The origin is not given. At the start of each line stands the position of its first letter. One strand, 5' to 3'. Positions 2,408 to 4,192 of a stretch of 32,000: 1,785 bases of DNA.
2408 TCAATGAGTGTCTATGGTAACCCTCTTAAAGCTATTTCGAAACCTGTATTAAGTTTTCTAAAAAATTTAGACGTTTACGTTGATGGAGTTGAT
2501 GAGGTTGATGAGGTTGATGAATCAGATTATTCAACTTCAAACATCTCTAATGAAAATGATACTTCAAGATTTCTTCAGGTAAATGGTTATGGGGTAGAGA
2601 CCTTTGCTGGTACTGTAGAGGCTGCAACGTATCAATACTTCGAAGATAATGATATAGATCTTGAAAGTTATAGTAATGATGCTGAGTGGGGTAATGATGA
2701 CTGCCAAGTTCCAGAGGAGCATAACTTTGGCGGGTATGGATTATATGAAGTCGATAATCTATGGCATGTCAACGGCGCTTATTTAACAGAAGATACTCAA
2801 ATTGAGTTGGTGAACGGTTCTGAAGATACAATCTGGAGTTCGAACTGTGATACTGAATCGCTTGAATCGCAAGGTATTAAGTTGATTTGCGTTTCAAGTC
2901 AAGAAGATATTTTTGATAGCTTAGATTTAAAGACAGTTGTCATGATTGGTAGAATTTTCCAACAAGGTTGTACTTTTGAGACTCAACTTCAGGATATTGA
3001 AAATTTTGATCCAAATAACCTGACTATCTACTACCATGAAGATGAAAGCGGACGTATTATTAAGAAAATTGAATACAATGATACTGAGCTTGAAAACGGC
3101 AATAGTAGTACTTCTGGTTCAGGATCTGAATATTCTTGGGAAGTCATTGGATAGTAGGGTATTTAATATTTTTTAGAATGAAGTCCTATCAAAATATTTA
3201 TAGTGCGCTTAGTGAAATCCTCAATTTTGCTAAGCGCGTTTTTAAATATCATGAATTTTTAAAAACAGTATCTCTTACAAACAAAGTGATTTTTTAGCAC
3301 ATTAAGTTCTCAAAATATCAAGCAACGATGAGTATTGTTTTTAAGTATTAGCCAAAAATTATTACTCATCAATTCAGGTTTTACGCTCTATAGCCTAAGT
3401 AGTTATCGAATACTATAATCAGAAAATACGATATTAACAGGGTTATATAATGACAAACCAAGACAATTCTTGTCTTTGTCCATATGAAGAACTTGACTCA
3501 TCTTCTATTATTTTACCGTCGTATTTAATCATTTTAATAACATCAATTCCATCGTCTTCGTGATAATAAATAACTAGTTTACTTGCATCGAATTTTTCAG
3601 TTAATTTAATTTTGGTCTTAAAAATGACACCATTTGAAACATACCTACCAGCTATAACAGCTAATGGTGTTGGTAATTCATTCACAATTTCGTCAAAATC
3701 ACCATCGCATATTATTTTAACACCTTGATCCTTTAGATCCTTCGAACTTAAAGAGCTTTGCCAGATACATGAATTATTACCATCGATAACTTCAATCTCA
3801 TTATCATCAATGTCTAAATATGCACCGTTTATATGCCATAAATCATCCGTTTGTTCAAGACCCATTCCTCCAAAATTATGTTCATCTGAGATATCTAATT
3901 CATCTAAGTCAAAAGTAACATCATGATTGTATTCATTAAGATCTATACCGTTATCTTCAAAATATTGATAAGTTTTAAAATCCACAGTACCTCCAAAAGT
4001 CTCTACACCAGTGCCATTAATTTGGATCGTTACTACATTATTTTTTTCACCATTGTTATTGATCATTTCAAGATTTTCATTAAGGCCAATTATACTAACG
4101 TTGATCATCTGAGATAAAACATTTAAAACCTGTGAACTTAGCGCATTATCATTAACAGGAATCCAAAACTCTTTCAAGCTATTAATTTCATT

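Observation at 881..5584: Convergent pair of giant cytoplasmic LRR paralogs sharing an unrecognised ~190-aa C-terminal domain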

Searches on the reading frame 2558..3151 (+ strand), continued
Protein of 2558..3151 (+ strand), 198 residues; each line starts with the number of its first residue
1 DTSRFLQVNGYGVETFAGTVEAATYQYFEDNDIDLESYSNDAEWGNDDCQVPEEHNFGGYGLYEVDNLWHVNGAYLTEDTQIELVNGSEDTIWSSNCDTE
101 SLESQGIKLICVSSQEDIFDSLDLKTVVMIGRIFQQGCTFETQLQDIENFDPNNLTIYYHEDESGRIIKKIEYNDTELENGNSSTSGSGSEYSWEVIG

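Call 64: search_protein_families(library=pfam, proteins=[P0162, P0014, P0019, P0021, P0039, P0043, P0090, P0096, P0057, P0116], max_evalue=0.01)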
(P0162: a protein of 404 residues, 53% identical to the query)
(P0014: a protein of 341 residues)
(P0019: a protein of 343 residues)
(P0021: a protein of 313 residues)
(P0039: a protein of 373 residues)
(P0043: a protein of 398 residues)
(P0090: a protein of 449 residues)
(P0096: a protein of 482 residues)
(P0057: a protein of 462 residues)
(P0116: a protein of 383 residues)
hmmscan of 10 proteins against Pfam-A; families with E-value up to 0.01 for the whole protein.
P0162 (404 aa): 0 families

P0014 (341 aa): 0 families

P0019 (343 aa): 0 families

P0021 (313 aa): 1 family
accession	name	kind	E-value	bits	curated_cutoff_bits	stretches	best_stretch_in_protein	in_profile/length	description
PF09076.15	Crystall_2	-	0.0032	17.7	25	0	68-118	11-58/70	Beta/Gamma crystallin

P0039 (373 aa): 0 families

P0043 (398 aa): 0 families

P0090 (449 aa): 3 families
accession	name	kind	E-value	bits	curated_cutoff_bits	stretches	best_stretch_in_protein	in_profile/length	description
PF23598.1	LRR_14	-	1.9e-19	70.1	40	2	334-430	26-121/353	Leucine-rich repeat region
PF25019.1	LRR_R13L1-DRL21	-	3.8e-11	43.4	27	2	372-428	64-122/127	R13L1/DRL21 LRRs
PF13855.12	LRR_8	-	6.8e-07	29.4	27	1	378-428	2-54/61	Leucine rich repeat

P0096 (482 aa): 0 families

P0057 (462 aa): 0 families

P0116 (383 aa): 0 families

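Call 65: find_encoding_contigs(protein=P0161, flank=10000)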
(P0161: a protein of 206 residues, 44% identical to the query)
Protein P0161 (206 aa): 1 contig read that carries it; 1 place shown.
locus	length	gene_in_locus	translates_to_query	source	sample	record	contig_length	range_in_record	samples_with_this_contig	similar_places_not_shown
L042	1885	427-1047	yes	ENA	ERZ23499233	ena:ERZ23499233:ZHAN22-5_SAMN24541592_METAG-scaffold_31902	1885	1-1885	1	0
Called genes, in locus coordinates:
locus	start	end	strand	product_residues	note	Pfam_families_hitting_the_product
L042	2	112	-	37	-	?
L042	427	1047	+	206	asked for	-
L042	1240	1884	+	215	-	?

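Call 66: find_encoding_contigs(protein=P0162, flank=10000)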
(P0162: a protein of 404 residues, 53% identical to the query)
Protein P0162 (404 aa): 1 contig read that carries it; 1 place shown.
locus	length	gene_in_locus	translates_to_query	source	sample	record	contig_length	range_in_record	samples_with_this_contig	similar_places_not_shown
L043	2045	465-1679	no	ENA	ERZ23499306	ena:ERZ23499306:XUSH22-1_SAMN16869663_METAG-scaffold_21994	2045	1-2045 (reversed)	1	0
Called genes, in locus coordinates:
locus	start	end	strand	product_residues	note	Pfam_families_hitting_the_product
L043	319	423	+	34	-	-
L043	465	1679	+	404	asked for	-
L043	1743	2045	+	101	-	?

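Call 67: find_encoding_contigs(protein=P0165, flank=10000)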
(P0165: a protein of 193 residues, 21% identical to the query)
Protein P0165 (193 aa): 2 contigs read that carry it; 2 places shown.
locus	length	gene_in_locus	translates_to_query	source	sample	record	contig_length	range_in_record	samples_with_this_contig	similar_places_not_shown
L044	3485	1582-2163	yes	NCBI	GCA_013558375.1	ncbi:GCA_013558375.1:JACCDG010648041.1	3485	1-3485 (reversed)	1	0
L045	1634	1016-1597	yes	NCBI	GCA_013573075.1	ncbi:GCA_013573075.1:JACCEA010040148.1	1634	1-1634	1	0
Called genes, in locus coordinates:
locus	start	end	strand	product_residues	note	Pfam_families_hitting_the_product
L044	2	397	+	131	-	?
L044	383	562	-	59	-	-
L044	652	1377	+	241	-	-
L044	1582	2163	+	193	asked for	-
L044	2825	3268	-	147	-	PF03061:4HBT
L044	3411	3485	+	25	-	?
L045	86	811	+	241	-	-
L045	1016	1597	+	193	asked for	-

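Call 68: find_encoding_contigs(protein=P0163, flank=10000)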
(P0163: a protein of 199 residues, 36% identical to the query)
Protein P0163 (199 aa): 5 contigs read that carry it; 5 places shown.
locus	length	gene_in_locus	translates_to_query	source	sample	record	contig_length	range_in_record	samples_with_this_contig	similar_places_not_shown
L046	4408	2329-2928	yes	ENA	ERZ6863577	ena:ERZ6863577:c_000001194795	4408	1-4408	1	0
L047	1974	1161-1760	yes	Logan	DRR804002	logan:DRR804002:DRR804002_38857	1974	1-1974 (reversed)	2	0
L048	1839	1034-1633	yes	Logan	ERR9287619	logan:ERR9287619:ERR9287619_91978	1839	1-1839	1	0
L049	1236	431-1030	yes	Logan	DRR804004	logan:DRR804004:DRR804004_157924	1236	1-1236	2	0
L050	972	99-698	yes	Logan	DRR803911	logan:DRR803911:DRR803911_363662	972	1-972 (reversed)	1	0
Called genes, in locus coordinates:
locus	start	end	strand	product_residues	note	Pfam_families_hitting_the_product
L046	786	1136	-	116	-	PF00872:Transposase_mut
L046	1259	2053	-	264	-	-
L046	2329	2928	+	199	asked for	-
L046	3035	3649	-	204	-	PF00239:Resolvase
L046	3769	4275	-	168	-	PF25535:DUF7919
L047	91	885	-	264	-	-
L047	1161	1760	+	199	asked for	-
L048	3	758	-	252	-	?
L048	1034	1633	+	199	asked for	-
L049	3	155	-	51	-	?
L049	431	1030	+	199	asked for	-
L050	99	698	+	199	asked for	-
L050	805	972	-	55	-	?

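Call 70: search_protein_families(library=pfam, proteins=[L004:3939-4697:+, L046:1262-2053:-, L004:2208-2807:+, L004:4875-5192:+, L005:1903-2700:-, L001:2768-3193:+, L044:652-1374:+, L003:5436-6593:-, L003:6631-7239:-, L046:3772-4275:-], max_evalue=1)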
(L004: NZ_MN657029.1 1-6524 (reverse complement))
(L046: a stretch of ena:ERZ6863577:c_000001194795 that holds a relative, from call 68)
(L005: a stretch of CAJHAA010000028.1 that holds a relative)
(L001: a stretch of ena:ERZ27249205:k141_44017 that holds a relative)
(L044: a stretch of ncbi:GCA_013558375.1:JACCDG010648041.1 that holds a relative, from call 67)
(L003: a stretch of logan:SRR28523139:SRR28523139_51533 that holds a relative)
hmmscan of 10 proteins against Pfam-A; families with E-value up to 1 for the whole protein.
L004:3939-4697:+ (253 aa): 1 family
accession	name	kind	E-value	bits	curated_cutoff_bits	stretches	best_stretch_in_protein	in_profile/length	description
PF17815.7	PDZ_3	-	0.062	13.5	22.8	1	166-193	8-36/145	PDZ domain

L046:1262-2053:- (264 aa): 1 family
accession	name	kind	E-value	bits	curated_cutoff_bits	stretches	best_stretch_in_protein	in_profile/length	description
PF14322.12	SusD-like_3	-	0.14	12.8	27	1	39-107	72-141/191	Starch-binding associating with outer membrane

L004:2208-2807:+ (200 aa): 2 families
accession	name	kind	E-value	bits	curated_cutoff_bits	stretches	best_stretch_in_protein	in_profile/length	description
PF14012.11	DUF4229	-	0.083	13.4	27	1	158-184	31-57/68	Protein of unknown function (DUF4229)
PF25637.1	DUF7942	-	0.18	12.2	26.7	1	144-179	22-59/104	Family of unknown function (DUF7942)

L004:4875-5192:+ (106 aa): 1 family
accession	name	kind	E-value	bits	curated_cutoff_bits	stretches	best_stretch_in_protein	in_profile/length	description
PF22085.1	NorB_cytochrome_c-like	-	0.34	11.7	29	1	44-68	17-44/181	Nitric oxide reductase subunit B, cytochrome c-like domain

L005:1903-2700:- (266 aa): 1 family
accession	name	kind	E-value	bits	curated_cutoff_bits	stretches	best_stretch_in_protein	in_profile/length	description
PF14547.11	Hydrophob_seed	-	0.091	13.6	23.4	1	194-244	27-78/85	Hydrophobic seed protein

L001:2768-3193:+ (142 aa): 1 family
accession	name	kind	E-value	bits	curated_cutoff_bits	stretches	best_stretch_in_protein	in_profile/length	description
PF13137.11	DUF3983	-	0.13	12.6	25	1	43-61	15-33/34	Protein of unknown function (DUF3983)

L044:652-1374:+ (241 aa): 1 family
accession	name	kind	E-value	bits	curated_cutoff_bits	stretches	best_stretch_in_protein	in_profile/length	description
PF14077.11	WD40_alt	-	0.0057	16.9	25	1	48-77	3-33/48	Alternative WD40 repeat motif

L003:5436-6593:- (386 aa): 1 family
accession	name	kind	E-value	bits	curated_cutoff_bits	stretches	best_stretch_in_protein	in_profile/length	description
PF21469.2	BH1974-like_central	-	0.14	12.8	27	1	52-76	42-65/74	BH1974-like, central domain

L003:6631-7239:- (203 aa): 0 families

L046:3772-4275:- (168 aa): 2 families
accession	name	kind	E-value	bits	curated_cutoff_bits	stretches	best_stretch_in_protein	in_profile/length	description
PF25535.1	DUF7919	-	5.7e-26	91.6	27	1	1-144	1-125/126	Domain of unknown function (DUF7919)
PF11924.14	IAT_beta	-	0.31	11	22.3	1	81-114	190-223/279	Inverse autotransporter, beta-domain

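Call 74: find_encoding_contigs(protein=P0016, flank=10000)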
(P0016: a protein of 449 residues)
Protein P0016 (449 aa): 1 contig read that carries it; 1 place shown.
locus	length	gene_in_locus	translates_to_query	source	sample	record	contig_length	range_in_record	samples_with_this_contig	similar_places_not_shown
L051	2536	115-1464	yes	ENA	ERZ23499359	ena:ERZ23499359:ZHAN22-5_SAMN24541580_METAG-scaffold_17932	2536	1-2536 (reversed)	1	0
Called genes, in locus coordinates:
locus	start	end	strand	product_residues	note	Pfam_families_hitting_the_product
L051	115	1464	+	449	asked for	PF23598:LRR_14, PF13855:LRR_8 (weak), PF12799:LRR_4 (weak), PF13855:LRR_8 (weak), PF23598:LRR_14, PF13855:LRR_8, PF13855:LRR_8, PF23598:LRR_14, +7 more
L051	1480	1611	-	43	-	-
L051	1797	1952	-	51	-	-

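Call 75: find_encoding_contigs(protein=P0090, flank=10000)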
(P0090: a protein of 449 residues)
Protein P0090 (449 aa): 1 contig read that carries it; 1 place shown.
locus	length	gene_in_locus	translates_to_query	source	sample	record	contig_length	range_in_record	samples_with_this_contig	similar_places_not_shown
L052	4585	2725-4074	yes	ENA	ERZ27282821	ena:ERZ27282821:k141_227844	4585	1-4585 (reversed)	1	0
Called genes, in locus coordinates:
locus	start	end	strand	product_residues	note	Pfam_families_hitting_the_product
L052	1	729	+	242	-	?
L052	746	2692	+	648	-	PF11074:DUF2779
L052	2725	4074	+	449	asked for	PF25019:LRR_R13L1-DRL21 (faint), PF23598:LRR_14 (weak), PF13855:LRR_8 (faint), PF23598:LRR_14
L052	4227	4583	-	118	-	?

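Call 76: find_encoding_contigs(protein=P0159, flank=10000)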
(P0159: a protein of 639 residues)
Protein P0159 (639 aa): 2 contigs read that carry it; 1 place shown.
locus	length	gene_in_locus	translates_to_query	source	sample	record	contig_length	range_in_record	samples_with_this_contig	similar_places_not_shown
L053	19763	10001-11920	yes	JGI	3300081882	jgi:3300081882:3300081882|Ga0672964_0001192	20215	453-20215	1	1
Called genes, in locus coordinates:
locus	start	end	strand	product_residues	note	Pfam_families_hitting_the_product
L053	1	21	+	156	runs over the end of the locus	?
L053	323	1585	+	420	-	PF13356:Arm-DNA-bind_3, PF22022:Phage_int_M, PF00589:Phage_integrase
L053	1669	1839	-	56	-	-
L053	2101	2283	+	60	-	PF05930:Phage_AlpA (weak), PF12728:HTH_17 (weak)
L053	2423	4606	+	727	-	PF00270:DEAD (weak), PF04851:ResIII (weak)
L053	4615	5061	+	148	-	PF00816:Histone_HNS (weak)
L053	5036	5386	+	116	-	-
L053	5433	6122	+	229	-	-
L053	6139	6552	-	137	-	-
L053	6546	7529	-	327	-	PF13280:WYL, PF25583:WCX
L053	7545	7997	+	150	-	-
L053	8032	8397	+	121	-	-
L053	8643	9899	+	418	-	-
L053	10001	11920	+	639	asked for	PF13637:Ank_4 (faint), PF07719:TPR_2 (faint), PF13374:TPR_10 (faint), PF13424:TPR_12 (weak), PF13606:Ank_3 (faint), PF12796:Ank_2, PF00023:Ank (faint)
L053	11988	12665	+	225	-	-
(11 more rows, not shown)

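Call 77: find_encoding_contigs(protein=P0137, flank=10000)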
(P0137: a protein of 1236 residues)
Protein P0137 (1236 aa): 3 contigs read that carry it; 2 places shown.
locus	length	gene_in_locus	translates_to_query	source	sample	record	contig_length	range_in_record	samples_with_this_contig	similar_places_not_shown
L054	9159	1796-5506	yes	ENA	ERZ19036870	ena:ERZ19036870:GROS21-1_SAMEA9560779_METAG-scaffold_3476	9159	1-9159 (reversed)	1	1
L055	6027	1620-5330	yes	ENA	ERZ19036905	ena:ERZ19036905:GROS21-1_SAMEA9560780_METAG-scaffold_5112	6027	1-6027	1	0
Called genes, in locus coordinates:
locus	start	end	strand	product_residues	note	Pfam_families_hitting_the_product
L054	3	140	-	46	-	?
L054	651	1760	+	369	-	PF13181:TPR_8 (faint), PF00515:TPR_1 (faint), PF07719:TPR_2 (faint), PF13431:TPR_17 (faint), PF23914:TPR_CcmH_CycH (weak)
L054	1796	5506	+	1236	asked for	PF12773:DZR, PF13240:Zn_Ribbon_1 (faint), PF13248:Zn_ribbon_3 (faint)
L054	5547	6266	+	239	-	-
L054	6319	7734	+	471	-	-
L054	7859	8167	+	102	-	-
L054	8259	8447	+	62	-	-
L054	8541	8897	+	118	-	-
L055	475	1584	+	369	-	PF13181:TPR_8 (faint), PF00515:TPR_1 (faint), PF07719:TPR_2 (faint), PF13431:TPR_17 (faint), PF23914:TPR_CcmH_CycH (weak)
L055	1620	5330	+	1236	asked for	PF12773:DZR, PF13240:Zn_Ribbon_1 (faint), PF13248:Zn_ribbon_3 (faint)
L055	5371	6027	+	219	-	?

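Call 78: find_encoding_contigs(protein=P0015, flank=10000)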
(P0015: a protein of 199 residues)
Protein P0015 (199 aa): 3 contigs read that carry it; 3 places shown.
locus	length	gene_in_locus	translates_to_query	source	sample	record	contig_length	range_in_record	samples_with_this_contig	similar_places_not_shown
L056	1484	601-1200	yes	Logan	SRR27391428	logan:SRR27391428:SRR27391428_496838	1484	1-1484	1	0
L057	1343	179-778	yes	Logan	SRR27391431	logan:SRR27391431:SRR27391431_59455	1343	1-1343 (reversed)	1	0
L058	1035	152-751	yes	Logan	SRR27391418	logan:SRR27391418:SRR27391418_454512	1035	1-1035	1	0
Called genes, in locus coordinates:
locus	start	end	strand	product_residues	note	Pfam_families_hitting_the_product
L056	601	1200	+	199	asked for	-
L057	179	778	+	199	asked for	-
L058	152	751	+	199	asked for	-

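Call 104: search_solved_structures(query=L004:3939-4697:+, max_evalue=10)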
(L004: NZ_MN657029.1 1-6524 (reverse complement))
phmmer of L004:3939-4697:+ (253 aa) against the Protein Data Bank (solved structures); distinct sequences matched with E-value up to 10: 0.

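Call 106: search_solved_structures(query=L009:10826-12064:+, max_evalue=10)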
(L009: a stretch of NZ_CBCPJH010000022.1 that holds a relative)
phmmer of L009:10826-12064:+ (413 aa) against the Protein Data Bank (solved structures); distinct sequences matched with E-value up to 10: 0.

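Call 113: find_related_loci(query=A1, collection=viral_contigs, flank=10000)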
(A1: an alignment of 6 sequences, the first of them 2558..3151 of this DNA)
Query A1 (198 aa) in viral_contigs; peptide patterns used: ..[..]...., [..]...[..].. (x = any residue, [..] = any of these).
70 stretches matched a pattern, but none encodes a relative of the query by tblastn (E <= 1e-3).

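Call 114: find_related_loci(query=P0017, collection=viral_contigs, flank=10000)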
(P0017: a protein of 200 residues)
Query P0017 (200 aa) in viral_contigs; peptide patterns used: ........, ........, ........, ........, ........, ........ (x = any residue, [..] = any of these).
2 stretches matched a pattern, but none encodes a relative of the query by tblastn (E <= 1e-3).

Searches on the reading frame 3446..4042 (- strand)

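Call 6: search_protein_families(library=ncbifam, proteins=[window:3446-4042:-], max_evalue=1)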
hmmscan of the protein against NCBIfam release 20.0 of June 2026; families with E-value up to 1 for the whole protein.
window:3446-4042:- (199 aa): 0 families

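Call 7: search_protein_families(library=padloc, proteins=[window:3446-4042:-], max_evalue=1)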
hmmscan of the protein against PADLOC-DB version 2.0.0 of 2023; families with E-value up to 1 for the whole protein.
window:3446-4042:- (199 aa): 0 families

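Call 23: search_protein_families(library=pfam, proteins=[window:3446-4042:-], max_evalue=10)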
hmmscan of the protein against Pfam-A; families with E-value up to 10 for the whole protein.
window:3446-4042:- (199 aa): 1 family
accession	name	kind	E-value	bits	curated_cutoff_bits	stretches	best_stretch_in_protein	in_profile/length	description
PF01436.27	NHL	-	0.31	11.6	20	1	69-95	2-27/28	NHL repeat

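Call 30: search_protein_families(library=phrogs, proteins=[window:3446-4042:-], max_evalue=0.01)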
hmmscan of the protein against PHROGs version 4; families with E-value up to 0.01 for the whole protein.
window:3446-4042:- (199 aa): 0 families
